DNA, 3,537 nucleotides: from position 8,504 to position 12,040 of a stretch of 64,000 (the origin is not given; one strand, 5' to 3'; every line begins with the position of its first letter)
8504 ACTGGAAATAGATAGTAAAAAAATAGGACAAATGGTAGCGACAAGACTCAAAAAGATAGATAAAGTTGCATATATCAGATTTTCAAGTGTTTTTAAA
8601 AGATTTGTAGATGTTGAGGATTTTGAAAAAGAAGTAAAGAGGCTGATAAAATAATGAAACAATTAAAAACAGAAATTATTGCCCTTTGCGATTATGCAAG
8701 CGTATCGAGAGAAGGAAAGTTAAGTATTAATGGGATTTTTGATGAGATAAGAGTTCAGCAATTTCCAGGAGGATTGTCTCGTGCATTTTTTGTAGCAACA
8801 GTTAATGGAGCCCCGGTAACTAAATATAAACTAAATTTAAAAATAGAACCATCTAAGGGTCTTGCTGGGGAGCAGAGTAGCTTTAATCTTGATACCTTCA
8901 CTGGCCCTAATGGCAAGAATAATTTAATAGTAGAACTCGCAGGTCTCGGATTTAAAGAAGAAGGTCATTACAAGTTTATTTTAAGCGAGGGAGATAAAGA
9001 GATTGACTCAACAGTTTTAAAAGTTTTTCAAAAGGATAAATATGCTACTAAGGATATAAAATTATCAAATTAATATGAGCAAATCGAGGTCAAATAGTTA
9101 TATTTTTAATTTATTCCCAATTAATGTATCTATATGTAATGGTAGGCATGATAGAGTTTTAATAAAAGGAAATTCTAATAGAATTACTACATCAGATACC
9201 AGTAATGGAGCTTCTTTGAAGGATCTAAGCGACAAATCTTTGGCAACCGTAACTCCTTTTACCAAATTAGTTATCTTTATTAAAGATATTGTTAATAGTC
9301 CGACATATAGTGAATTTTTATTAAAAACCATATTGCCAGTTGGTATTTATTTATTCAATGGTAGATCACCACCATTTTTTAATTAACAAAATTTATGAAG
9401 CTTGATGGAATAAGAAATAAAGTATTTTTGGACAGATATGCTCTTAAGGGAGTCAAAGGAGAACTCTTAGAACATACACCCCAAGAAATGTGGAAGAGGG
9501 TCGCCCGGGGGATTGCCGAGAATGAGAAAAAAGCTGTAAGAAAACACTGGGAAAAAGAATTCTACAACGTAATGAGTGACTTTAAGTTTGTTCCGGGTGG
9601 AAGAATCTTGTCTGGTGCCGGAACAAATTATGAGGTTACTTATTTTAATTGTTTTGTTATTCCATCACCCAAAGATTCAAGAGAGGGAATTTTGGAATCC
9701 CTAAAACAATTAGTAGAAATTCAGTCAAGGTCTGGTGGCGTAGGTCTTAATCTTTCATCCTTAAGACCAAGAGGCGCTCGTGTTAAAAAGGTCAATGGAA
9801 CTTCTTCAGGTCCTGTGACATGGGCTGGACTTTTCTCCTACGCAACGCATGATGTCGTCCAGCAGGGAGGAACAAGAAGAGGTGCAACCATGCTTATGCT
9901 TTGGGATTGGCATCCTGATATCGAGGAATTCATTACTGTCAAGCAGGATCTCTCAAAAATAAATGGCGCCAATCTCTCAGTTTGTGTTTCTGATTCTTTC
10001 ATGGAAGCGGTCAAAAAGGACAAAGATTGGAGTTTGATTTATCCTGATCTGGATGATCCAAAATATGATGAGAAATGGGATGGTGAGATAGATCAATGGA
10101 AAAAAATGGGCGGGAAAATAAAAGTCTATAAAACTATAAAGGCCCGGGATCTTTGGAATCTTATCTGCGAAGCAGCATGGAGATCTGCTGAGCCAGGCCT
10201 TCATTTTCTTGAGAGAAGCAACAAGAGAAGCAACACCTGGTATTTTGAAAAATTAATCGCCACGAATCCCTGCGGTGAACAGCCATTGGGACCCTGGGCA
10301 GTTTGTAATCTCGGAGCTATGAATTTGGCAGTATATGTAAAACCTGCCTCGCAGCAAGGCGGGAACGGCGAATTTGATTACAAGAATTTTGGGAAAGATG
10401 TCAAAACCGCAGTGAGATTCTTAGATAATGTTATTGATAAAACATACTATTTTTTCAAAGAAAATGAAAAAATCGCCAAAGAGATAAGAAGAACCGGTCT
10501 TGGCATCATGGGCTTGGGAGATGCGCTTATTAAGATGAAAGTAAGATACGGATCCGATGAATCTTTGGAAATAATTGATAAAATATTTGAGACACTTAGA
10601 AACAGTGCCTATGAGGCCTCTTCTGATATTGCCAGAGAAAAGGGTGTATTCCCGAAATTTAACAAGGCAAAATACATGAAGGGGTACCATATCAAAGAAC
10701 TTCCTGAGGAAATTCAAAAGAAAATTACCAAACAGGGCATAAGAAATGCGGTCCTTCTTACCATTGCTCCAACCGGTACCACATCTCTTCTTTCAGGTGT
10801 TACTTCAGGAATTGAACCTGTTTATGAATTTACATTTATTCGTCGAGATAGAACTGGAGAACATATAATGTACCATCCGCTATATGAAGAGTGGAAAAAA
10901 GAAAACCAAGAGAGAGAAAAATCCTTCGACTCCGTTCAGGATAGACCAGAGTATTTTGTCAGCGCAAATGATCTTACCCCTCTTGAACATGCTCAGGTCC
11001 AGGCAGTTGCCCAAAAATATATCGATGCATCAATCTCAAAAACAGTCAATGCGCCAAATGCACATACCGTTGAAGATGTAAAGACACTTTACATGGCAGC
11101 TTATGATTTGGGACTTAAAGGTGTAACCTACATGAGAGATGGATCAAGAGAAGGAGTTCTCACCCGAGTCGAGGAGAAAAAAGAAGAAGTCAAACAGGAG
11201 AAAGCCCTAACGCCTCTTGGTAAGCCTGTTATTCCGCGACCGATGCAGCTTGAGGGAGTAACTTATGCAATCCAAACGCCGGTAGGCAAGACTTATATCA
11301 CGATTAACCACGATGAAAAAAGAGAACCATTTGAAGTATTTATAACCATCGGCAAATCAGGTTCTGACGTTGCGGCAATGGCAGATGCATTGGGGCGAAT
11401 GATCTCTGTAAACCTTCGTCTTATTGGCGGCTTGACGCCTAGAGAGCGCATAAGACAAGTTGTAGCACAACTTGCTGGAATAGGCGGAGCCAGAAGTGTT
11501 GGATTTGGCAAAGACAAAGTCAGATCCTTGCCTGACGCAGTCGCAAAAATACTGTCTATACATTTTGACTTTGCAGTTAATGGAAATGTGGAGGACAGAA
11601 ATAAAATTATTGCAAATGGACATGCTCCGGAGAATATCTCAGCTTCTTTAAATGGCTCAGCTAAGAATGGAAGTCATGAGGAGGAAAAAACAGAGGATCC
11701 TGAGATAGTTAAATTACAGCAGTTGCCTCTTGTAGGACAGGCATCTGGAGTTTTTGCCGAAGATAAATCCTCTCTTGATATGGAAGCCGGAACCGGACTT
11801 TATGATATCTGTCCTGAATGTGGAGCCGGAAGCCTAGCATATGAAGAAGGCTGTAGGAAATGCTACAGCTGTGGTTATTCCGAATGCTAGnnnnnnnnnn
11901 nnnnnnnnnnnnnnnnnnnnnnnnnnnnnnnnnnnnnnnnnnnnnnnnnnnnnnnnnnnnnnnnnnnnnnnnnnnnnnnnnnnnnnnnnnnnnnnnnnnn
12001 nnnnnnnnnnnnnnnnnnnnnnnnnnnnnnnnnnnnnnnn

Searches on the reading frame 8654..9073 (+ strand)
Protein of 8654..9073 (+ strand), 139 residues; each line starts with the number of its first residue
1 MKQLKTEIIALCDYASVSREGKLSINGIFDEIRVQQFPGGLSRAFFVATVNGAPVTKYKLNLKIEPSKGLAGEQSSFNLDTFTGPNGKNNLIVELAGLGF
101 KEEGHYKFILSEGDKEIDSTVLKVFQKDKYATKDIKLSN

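Call 7: search_protein_families(library=pfam, proteins=[window:8654-9073:+])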
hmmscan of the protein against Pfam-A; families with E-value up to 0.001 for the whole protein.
window:8654-9073:+ (139 aa): 1 family
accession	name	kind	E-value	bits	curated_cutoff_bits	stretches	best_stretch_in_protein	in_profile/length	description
PF22091.2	DUF6941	-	3.2e-19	70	27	1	7-124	1-124/125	Family of unknown function (DUF6941)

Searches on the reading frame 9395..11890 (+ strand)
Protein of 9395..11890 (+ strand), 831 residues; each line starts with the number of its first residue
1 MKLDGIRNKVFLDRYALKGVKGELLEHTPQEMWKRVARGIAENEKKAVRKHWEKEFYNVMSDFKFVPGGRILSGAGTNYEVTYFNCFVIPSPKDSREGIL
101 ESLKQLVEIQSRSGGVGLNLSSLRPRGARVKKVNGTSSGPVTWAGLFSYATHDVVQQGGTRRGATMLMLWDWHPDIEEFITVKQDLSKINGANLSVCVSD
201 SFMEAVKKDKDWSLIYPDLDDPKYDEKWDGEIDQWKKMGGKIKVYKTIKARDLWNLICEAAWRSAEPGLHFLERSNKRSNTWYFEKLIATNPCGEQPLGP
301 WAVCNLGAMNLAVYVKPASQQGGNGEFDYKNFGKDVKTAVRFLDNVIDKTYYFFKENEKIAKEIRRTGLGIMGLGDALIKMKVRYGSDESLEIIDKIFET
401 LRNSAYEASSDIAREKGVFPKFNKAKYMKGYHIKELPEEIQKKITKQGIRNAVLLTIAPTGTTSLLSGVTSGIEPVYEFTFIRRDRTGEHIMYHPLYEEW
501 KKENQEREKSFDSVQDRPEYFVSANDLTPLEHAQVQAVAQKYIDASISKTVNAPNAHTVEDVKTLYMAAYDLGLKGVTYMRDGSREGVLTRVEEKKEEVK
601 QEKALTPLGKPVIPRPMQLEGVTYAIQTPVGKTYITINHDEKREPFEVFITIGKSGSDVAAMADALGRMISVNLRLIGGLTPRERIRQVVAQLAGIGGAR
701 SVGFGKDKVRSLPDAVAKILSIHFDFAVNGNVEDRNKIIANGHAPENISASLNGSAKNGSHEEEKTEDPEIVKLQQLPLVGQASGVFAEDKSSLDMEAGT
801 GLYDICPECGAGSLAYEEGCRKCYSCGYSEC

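Call 7: search_protein_families(library=pfam, proteins=[window:9395-11890:+])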
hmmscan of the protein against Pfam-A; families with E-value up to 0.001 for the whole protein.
window:9395-11890:+ (831 aa): 3 families
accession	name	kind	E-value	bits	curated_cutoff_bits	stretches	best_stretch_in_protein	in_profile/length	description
PF02867.20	Ribonuc_red_lgC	-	2.6e-130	436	23.9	1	85-580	2-523/523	Ribonucleotide reductase, barrel domain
PF00317.26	Ribonuc_red_lgN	-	3e-19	69.3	28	1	9-78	9-75/77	Ribonucleotide reductase, all-alpha domain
PF12637.14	TSCPD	-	7.1e-13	49.1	22.8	1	630-723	13-87/88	TSCPD domain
